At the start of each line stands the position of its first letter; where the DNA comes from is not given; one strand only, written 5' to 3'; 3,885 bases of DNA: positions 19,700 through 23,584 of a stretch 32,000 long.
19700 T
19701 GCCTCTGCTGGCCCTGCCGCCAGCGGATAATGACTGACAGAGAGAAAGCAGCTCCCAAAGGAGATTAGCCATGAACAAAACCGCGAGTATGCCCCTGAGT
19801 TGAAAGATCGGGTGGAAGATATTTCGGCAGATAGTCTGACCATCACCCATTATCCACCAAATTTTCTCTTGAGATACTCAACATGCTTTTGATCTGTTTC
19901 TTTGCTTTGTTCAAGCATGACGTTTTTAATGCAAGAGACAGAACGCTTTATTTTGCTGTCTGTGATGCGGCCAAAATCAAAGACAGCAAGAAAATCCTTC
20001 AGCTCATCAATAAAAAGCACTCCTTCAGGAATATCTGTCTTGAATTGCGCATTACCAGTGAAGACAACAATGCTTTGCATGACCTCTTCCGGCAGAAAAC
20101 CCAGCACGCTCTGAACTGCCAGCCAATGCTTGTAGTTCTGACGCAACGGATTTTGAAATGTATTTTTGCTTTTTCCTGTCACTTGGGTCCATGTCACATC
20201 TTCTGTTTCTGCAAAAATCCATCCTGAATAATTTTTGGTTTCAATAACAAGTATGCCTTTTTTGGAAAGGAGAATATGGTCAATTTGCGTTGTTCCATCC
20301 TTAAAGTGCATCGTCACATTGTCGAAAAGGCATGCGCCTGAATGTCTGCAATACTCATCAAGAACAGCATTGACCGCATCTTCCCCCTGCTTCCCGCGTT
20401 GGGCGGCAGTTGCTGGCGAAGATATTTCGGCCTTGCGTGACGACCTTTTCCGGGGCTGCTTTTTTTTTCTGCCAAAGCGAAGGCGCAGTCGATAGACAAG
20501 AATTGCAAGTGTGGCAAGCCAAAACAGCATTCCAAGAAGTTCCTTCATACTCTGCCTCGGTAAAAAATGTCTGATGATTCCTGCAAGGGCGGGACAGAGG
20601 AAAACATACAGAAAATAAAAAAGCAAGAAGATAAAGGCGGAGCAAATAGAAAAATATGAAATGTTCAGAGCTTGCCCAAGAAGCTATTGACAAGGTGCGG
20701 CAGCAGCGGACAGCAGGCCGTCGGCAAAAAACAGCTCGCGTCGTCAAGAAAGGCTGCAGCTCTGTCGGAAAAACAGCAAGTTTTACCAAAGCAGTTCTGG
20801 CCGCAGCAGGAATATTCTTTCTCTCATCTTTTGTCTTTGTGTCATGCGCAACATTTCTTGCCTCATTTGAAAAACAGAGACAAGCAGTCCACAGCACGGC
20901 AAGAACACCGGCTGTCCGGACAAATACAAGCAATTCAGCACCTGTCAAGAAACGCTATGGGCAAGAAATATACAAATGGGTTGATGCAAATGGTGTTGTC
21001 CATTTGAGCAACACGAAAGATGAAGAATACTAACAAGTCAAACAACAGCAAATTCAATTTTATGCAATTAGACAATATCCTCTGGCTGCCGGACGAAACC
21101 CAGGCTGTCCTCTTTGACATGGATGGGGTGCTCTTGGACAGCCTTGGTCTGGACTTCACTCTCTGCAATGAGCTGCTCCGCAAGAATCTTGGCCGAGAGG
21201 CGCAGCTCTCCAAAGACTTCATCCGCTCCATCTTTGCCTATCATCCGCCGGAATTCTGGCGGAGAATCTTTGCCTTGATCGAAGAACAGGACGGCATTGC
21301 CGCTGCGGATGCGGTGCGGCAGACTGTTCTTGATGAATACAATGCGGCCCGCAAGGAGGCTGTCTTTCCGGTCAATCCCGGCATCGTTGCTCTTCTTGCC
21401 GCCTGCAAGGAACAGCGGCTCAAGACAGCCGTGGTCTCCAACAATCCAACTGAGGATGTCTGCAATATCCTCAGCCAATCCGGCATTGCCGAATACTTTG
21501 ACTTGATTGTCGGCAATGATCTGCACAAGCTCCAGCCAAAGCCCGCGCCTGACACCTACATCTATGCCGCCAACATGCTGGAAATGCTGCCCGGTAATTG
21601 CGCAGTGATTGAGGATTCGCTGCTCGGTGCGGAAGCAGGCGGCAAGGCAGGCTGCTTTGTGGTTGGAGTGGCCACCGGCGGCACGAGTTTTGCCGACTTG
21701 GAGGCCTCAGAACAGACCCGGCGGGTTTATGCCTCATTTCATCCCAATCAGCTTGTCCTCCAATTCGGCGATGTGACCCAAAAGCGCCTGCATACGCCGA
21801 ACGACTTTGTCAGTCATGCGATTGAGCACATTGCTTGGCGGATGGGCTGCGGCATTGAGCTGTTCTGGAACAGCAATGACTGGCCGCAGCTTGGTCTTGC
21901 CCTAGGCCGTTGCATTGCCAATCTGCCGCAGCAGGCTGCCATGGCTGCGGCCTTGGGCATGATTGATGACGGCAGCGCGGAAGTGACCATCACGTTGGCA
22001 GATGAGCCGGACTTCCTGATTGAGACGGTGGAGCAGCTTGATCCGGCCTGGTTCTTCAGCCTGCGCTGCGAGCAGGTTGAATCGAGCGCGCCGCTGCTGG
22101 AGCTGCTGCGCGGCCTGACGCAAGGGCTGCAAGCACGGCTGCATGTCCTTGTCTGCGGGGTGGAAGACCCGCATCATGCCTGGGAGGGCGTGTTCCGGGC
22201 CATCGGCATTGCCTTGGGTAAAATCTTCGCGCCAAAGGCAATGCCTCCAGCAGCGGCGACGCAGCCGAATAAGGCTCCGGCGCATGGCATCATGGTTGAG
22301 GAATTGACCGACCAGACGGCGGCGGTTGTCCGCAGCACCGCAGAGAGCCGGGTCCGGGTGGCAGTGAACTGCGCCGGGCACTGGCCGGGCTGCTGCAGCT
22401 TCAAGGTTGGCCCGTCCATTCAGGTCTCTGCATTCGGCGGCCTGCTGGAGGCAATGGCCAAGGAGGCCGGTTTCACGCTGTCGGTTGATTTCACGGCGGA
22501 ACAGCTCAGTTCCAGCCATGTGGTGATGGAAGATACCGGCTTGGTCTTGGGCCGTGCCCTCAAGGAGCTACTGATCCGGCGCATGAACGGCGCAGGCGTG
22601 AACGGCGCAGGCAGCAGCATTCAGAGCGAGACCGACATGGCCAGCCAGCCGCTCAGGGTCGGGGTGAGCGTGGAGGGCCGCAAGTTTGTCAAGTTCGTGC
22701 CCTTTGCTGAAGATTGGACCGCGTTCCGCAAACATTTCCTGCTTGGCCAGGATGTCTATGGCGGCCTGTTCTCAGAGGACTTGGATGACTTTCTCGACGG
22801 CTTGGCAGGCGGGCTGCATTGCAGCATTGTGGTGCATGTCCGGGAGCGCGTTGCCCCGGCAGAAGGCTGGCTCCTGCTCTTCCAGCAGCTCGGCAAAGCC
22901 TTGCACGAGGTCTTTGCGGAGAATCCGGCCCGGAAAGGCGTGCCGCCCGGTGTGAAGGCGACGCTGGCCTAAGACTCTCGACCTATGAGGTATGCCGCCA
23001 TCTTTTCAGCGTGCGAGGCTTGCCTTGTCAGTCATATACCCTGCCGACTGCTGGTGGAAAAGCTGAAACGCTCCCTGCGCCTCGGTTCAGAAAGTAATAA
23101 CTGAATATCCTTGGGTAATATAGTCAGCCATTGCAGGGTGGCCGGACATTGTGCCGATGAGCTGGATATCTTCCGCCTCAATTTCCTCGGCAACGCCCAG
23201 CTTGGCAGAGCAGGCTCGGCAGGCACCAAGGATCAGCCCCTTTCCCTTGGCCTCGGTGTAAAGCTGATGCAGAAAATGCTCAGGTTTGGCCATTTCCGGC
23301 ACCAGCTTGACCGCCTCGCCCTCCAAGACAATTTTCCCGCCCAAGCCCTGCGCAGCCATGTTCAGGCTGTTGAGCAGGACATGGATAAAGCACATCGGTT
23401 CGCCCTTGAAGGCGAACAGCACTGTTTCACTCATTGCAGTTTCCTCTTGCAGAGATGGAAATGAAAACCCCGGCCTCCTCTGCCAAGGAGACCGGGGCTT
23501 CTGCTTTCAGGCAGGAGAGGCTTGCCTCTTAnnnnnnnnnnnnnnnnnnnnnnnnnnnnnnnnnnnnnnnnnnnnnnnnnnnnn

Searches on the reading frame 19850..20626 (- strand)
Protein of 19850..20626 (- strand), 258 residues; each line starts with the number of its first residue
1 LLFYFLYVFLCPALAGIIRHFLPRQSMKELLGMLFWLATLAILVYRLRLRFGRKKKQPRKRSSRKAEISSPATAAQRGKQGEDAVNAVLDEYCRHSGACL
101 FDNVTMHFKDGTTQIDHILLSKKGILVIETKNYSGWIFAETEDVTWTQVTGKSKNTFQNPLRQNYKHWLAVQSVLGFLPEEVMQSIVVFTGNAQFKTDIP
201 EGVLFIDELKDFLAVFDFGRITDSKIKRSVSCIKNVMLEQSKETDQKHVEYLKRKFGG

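Call 27: search_protein_families(library=pfam, proteins=[window:19850-20626:-], max_evalue=0.001)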
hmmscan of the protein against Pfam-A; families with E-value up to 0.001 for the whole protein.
window:19850-20626:- (258 aa): 1 family
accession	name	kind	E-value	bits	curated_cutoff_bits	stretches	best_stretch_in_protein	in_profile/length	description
PF08378.17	NERD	-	3.8e-27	95.4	22.1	1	77-190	1-111/111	Nuclease-related domain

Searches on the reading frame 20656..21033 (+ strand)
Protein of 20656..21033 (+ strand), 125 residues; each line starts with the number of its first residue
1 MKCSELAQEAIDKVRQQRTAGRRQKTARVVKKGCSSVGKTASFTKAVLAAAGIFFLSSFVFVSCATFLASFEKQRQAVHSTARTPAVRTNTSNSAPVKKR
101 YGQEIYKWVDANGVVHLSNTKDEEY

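Call 27: search_protein_families(library=pfam, proteins=[window:20656-21033:+], max_evalue=0.001)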
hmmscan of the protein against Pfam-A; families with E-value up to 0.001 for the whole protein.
window:20656-21033:+ (125 aa): 1 family
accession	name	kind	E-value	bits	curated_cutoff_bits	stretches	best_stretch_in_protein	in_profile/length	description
PF13511.11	DUF4124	-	2.8e-07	31.1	22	1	102-121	11-30/56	Domain of unknown function (DUF4124)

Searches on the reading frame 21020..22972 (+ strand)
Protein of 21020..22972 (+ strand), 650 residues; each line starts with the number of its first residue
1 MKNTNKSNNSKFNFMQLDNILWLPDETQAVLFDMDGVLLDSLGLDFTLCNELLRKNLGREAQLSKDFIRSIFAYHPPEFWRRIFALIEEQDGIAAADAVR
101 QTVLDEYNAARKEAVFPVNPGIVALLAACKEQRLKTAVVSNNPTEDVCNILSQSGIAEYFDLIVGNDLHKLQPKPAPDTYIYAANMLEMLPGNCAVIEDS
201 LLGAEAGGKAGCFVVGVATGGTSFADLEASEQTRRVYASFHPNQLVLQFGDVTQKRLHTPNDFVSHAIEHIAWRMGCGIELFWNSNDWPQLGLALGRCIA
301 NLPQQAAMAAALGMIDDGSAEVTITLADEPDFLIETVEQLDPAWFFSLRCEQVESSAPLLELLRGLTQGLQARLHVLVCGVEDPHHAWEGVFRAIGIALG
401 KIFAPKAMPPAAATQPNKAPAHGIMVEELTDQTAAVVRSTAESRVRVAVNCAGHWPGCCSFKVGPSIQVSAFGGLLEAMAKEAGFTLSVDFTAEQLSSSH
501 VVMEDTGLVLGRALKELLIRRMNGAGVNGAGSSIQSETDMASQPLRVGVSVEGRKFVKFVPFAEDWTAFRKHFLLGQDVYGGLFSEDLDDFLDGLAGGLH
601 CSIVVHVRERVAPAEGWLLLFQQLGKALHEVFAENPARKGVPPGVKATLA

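Call 27: search_protein_families(library=pfam, proteins=[window:21020-22972:+], max_evalue=0.001)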
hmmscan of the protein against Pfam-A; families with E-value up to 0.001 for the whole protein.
window:21020-22972:+ (650 aa): 5 families
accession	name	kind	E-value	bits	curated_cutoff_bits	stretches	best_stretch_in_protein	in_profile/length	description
PF13419.12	HAD_2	-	2.2e-24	87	23.8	1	30-217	1-178/178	Haloacid dehalogenase-like hydrolase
PF00702.32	Hydrolase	-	2e-21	77.7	26.4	1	28-211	2-191/191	haloacid dehalogenase-like hydrolase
PF00475.24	IGPD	-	1.9e-15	57.7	27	2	472-627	6-143/144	Imidazoleglycerol-phosphate dehydratase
PF12710.13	HAD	-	3.7e-07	31.2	27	1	30-166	1-130/189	haloacid dehalogenase-like hydrolase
PF13242.12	Hydrolase_like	-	4.2e-05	23.8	22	1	174-237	4-69/75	HAD-hyrolase-like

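Call 45: search_protein_families(library=ncbifam, proteins=[window:21020-22972:+], max_evalue=0.01)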
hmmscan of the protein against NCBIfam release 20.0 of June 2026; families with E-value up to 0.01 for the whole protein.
window:21020-22972:+ (650 aa): 37 families (the best 25 are shown)
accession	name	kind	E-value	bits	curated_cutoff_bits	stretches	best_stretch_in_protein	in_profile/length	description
TIGR02009.1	PGMB-YQAB-SF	subfamily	1.8e-23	83.7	153.35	1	28-217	2-186/186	beta-phosphoglucomutase family hydrolase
NF009695.0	PRK13222.1-2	equivalog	1.2e-19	70.7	225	1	26-232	5-208/226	phosphoglycolate phosphatase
TIGR01449.2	PGP_bact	equivalog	6.7e-19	68.3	180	1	30-230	1-197/213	phosphoglycolate phosphatase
TIGR01990.1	bPGM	equivalog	3.2e-17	63.1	189.4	1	28-217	2-186/187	beta-phosphoglucomutase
NF009696.0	PRK13222.1-3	equivalog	1.4e-15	57.5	359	1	28-220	4-189/223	N-acetylmuramic acid 6-phosphate phosphatase MupP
NF008087.0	PRK10826.1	equivalog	3.7e-15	56.1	191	1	26-204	6-178/222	hexitol phosphatase HxpB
NF053653.1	InDiPhoBT2121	equivalog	8.1e-14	51.7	245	1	28-223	2-192/216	inorganic diphosphatase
NF009698.0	PRK13223.1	equivalog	1.2e-13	50.9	466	1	28-220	14-203/272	phosphoglycolate phosphatase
NF009697.0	PRK13222.1-4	equivalog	4.6e-13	49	327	1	27-229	7-204/232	phosphoglycolate phosphatase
NF008610.0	PRK11587.1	equivalog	4.9e-13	48.9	282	1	28-219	4-183/219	sugar phosphatase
NF009694.0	PRK13222.1-1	equivalog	5.2e-13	48.9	415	1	93-240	85-232/252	phosphoglycolate phosphatase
TIGR02253.1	CTE7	subfamily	1.5e-12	47.8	169.75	1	28-209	3-185/221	TIGR02253 family HAD-type hydrolase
TIGR01509.1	HAD-SF-IA-v3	subfamily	7.7e-12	45.6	29.4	1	92-217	40-154/154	HAD-IA family hydrolase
NF002114.0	PRK00951.2-4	equivalog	1.5e-11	44.3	189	2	435-540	3-107/190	imidazoleglycerol-phosphate dehydratase HisB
NF002111.0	PRK00951.2-1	equivalog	2.1e-11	43.8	231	1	432-559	4-119/194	imidazoleglycerol-phosphate dehydratase HisB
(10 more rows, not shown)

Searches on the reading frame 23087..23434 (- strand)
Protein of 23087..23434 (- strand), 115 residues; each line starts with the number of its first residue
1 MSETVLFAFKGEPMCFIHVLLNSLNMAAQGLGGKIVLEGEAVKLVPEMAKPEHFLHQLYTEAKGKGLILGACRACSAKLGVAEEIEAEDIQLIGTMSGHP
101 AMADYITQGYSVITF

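Call 27: search_protein_families(library=pfam, proteins=[window:23087-23434:-], max_evalue=0.001)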
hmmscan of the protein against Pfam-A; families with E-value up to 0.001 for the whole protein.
window:23087-23434:- (115 aa): 1 family
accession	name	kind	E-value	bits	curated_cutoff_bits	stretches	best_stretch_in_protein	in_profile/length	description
PF02635.20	DsrE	-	5.5e-07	30.2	22.7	1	27-115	28-116/116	DsrE/DsrF-like family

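Call 45: search_protein_families(library=ncbifam, proteins=[window:23087-23434:-], max_evalue=0.01)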
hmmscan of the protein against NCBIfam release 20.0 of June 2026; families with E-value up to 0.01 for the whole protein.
window:23087-23434:- (115 aa): 0 families

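Call 76: search_solved_structures(query=window:23087-23434:-, max_evalue=1)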
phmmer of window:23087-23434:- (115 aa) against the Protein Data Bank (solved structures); distinct sequences matched with E-value up to 1: 0.
